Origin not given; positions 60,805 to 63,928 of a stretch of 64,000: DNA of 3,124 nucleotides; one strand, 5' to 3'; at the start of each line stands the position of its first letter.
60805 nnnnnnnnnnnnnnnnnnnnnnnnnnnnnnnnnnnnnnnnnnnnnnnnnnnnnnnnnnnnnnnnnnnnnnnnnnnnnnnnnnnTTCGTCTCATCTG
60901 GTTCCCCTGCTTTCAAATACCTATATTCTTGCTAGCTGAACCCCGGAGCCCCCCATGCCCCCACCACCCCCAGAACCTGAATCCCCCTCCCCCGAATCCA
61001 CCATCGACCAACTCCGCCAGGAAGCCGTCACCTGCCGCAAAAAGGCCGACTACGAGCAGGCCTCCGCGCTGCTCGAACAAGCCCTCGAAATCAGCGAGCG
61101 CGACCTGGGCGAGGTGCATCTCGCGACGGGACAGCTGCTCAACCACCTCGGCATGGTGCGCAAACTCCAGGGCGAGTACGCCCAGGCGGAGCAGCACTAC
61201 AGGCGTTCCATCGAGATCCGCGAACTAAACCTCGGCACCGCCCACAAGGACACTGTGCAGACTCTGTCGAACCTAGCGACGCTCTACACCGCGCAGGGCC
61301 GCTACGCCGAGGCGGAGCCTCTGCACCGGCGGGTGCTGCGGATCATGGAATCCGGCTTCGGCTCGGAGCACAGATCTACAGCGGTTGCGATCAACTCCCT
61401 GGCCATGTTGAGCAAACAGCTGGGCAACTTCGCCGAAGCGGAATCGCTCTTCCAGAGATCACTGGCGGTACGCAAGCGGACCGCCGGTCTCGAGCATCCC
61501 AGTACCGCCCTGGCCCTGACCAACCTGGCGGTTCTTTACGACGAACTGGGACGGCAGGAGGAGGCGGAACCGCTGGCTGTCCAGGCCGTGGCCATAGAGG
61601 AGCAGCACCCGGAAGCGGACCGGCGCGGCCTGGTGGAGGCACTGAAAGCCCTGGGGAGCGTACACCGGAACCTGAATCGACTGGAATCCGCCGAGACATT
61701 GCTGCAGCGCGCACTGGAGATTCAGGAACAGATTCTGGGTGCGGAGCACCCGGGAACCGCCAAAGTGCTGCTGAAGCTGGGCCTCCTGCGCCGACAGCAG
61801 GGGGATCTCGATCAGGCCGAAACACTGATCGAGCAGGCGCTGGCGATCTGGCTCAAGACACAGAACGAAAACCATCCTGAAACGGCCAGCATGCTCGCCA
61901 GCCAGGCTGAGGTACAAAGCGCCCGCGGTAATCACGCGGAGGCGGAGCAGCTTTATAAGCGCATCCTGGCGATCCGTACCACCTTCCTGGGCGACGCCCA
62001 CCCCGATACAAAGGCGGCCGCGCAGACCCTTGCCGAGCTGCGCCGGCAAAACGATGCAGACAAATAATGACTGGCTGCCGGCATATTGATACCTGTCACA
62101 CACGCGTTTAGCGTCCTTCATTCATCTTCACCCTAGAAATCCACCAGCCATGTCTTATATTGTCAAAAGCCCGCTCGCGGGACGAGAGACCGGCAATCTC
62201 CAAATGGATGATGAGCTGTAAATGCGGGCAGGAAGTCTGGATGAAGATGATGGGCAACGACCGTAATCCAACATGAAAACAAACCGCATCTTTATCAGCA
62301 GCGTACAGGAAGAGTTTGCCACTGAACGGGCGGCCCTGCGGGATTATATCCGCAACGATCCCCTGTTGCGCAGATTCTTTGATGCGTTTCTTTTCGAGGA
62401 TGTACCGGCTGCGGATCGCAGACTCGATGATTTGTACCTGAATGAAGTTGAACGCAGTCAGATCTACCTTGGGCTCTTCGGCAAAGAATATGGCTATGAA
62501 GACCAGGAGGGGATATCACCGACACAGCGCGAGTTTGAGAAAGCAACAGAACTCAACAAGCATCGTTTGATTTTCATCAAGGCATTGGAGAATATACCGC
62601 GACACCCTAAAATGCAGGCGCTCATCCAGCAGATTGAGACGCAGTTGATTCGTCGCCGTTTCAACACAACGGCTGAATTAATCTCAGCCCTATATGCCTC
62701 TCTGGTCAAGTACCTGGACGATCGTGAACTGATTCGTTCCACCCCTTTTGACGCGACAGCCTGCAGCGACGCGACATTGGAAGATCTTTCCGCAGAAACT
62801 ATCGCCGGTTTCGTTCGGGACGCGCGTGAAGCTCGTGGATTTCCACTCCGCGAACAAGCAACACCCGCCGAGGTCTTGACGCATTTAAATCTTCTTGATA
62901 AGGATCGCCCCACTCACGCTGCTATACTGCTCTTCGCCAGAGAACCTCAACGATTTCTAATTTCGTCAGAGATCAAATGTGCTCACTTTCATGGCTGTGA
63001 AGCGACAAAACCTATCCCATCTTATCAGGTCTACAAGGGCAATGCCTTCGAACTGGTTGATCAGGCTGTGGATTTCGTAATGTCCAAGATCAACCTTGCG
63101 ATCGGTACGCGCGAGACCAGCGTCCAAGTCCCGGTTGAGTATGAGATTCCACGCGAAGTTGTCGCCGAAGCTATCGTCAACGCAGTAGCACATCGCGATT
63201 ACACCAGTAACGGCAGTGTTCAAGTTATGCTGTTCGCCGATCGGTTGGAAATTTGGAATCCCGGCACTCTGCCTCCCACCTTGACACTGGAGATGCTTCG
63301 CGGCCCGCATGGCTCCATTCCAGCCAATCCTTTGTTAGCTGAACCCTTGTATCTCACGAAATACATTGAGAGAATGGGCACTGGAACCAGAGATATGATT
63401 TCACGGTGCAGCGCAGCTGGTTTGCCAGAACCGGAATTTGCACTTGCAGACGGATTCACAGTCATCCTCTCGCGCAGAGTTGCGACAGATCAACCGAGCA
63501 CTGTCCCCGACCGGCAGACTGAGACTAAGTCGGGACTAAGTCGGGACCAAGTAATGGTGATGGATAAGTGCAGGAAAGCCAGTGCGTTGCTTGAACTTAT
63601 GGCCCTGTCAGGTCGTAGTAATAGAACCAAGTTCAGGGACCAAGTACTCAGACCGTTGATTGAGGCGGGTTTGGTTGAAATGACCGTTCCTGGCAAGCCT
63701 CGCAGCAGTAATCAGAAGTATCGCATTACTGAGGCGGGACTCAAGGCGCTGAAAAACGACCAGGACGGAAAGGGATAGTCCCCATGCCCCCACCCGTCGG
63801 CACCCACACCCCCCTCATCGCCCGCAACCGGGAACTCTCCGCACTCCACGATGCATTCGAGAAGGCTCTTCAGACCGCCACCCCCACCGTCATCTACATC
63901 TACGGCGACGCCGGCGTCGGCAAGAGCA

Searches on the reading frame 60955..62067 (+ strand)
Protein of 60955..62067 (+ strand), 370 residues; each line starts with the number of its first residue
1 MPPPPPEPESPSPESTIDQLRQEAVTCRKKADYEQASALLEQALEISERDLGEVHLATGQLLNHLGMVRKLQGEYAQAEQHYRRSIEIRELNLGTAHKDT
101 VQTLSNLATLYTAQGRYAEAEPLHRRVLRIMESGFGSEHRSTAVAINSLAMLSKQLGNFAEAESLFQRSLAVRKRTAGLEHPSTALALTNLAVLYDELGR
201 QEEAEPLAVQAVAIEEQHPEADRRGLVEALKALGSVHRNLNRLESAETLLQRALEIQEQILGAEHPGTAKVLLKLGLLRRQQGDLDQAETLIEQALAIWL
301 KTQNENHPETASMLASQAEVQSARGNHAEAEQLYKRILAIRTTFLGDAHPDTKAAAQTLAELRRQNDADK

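Call 59: search_protein_families(library=pfam, proteins=[window:60955-62067:+], max_evalue=0.001)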
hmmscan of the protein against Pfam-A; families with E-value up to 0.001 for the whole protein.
window:60955-62067:+ (370 aa): 19 families
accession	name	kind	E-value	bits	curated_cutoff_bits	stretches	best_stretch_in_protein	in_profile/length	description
PF13424.12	TPR_12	-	7.6e-91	298.8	30.1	7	60-133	4-77/77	Tetratricopeptide repeat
PF13374.12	TPR_10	-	4.3e-61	201.8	27.5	7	100-140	1-41/42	Tetratricopeptide repeat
PF24885.1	TPR_NPHP3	-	6.6e-44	150.5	100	3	228-344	100-216/239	Nephrocystin-3 TPR domain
PF00515.34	TPR_1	-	1.9e-35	119.6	27.8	1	61-89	3-31/34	Tetratricopeptide repeat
PF13176.12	TPR_7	-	2.6e-34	114.8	27.9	1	103-131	1-29/36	Tetratricopeptide repeat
PF07719.23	TPR_2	-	6.6e-31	104.3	27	0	228-258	2-32/34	Tetratricopeptide repeat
PF13181.12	TPR_8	-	2.6e-26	89.9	25.7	0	232-259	6-33/34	Tetratricopeptide repeat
PF17874.7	TPR_MalT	-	3.2e-20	73.1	45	3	140-257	77-191/336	MalT-like TPR region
PF13432.12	TPR_16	-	1.7e-16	60.7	32.7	2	273-340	1-60/65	Tetratricopeptide repeat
PF13428.12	TPR_14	-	4.7e-16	58.1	23.5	0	227-256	1-30/44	Tetratricopeptide repeat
PF07721.20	TPR_4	-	2.4e-15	55.9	27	0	102-123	2-23/26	Tetratricopeptide repeat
PF14559.12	TPR_19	-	2e-12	47.7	25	1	281-339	3-53/68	Tetratricopeptide repeat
PF13431.12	TPR_17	-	1.8e-09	37.6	24.4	0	185-205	13-33/34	Tetratricopeptide repeat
PF13174.12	TPR_6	-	3.1e-07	31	26.3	0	271-295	2-26/33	Tetratricopeptide repeat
PF14938.12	SNAP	-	1.9e-06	28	25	0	22-127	79-181/282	Soluble NSF attachment protein, SNAP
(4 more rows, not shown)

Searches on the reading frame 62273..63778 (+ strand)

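Call 59: search_protein_families(library=pfam, proteins=[window:62273-63778:+], max_evalue=0.001)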
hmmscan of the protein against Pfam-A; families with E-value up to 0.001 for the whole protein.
window:62273-63778:+ (501 aa): 3 families
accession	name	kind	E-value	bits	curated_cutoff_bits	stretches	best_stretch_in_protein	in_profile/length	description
PF13271.11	DUF4062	-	3.5e-20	72.4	24.7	1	5-91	1-82/82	Domain of unknown function (DUF4062)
PF13749.12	HATPase_c_4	-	9.7e-20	70.8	26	1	315-399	3-89/89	Putative ATP-dependent DNA helicase recG C-terminal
PF21247.3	Fic-like_C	-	2.5e-13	50.1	27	1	436-486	14-64/64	Filamentation induced by cAMP protein Fic-like, C-terminal domain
